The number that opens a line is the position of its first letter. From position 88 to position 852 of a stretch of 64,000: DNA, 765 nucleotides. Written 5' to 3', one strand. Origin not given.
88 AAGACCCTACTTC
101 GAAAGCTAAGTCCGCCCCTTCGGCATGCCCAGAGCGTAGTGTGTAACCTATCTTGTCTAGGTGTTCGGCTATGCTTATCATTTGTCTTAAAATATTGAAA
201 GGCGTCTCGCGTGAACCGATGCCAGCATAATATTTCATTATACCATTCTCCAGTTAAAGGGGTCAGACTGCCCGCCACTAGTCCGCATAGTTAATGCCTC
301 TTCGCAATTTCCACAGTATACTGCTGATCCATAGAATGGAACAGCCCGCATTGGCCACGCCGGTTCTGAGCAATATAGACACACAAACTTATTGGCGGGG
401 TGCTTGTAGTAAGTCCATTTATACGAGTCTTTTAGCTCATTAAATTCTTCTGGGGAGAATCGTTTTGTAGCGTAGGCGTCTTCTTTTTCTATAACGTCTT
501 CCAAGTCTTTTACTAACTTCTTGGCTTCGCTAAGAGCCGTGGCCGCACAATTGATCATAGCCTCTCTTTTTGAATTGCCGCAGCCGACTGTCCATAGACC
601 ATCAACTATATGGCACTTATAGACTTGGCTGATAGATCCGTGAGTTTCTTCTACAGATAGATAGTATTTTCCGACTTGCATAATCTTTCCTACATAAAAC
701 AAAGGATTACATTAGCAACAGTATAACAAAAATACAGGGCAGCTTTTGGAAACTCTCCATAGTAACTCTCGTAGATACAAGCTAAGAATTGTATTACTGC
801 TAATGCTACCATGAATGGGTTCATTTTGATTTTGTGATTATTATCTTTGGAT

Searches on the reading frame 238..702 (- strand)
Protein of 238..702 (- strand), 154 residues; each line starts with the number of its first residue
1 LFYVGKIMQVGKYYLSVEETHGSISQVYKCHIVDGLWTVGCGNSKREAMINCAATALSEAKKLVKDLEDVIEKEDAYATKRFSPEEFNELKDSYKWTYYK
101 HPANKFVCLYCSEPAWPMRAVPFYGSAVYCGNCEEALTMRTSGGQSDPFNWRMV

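Call 84: find_encoding_contigs(protein=window:238-702:-, flank=10000, max_places=3)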
Protein window:238-702:- (154 aa): no gene with exactly this product is on record in the collection.
